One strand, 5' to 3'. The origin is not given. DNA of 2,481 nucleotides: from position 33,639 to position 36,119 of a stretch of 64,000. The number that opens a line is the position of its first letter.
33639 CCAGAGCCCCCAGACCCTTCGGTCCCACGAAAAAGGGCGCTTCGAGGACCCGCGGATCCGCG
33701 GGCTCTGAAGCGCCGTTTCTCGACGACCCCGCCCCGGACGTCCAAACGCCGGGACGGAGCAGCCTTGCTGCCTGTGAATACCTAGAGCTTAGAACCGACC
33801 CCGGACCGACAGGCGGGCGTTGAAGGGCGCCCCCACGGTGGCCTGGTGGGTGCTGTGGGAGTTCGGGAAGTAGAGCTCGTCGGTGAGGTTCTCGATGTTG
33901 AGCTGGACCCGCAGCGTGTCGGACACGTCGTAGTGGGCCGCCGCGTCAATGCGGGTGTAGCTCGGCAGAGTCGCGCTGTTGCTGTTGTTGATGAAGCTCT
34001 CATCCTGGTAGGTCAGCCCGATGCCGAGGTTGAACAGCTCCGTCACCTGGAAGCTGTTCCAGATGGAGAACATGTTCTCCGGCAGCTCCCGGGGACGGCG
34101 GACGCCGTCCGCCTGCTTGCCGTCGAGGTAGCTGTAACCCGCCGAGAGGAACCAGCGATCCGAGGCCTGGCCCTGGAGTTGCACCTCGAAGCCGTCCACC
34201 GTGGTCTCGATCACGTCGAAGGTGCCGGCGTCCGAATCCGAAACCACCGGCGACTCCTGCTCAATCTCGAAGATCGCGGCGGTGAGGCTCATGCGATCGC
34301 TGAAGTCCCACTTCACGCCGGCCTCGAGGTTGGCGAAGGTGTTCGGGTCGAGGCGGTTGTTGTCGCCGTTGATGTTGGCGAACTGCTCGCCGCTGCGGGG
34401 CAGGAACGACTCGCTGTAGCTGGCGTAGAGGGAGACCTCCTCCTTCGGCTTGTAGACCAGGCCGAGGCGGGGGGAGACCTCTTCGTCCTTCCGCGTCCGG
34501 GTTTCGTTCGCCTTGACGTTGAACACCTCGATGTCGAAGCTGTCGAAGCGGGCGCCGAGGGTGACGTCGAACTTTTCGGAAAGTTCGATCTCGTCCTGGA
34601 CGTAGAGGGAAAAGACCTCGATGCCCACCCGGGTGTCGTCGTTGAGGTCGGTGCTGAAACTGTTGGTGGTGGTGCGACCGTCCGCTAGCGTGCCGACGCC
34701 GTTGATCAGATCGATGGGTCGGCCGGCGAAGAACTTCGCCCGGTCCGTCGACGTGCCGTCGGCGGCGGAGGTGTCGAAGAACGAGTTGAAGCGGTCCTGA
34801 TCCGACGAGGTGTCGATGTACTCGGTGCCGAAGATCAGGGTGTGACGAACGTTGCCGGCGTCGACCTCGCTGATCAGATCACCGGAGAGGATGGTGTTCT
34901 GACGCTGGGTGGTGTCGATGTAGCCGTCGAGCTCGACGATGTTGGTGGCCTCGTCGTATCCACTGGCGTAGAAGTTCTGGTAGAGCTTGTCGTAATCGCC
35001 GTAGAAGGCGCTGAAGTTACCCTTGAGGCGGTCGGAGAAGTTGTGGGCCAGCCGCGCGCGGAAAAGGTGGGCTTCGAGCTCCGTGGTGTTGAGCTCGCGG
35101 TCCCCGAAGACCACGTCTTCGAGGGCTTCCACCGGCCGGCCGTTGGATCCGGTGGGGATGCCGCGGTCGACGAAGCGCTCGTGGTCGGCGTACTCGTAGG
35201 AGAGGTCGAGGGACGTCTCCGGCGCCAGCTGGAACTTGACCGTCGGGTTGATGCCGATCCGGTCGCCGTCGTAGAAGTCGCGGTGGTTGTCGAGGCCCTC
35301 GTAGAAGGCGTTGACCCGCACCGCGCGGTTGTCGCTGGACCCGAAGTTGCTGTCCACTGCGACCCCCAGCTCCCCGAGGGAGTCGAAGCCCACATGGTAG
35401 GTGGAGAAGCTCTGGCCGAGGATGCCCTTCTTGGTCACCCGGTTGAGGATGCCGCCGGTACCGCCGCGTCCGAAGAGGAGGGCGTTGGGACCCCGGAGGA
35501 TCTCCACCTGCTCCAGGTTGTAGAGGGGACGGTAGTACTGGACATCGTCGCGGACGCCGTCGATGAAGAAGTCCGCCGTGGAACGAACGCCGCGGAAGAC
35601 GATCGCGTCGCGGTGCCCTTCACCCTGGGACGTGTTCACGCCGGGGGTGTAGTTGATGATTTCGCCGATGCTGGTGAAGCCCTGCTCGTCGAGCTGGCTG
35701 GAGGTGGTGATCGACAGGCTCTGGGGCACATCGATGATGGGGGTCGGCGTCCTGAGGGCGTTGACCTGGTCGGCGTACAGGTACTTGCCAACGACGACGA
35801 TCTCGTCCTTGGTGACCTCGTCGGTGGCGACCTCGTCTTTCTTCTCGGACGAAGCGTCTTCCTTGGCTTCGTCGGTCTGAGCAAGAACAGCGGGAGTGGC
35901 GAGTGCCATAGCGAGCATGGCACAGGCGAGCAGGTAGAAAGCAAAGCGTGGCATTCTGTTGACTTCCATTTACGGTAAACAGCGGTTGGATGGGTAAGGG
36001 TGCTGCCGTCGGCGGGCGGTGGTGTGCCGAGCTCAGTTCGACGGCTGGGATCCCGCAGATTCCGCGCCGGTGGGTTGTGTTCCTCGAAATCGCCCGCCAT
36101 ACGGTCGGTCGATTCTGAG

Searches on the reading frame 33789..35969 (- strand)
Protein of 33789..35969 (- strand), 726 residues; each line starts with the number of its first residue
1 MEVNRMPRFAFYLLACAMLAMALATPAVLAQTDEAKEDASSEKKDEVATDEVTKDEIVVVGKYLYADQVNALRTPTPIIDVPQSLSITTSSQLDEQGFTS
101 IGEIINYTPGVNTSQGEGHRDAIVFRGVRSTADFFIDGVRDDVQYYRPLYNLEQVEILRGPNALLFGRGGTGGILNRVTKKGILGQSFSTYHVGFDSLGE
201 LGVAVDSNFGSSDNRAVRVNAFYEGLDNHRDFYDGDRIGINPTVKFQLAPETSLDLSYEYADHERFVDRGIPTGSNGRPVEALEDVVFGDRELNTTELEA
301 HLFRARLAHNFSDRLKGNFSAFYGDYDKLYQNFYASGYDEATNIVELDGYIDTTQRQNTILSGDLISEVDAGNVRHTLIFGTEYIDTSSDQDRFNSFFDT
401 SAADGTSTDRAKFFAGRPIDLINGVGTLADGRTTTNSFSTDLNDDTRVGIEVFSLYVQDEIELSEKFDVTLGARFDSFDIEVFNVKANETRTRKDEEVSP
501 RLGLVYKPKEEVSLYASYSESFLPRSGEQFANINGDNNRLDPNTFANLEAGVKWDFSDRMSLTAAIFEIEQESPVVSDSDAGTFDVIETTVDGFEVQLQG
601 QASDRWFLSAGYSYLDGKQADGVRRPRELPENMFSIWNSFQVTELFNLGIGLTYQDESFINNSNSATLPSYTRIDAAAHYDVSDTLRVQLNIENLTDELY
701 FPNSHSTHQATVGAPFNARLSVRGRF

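Call 18: search_protein_families(library=pfam, proteins=[window:33789-35969:-], max_evalue=0.001)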
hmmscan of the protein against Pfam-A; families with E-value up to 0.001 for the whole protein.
window:33789-35969:- (726 aa): 3 families
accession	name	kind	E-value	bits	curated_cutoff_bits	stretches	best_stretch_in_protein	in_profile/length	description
PF00593.30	TonB_dep_Rec_b-barrel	-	1.7e-52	180.2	27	1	248-695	9-436/436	TonB dependent receptor-like, beta-barrel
PF07715.20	Plug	-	2.5e-19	70.2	23.9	1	78-174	2-107/107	TonB-dependent Receptor Plug Domain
PF14905.12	OMP_b-brl_3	-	7e-09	35.7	27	1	436-707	96-385/408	Outer membrane protein beta-barrel family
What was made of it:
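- On Fec-type cell-surface signalling: The TonB-dependent receptor at 33789-35969 shows only Plug and barrel domains (call 18).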
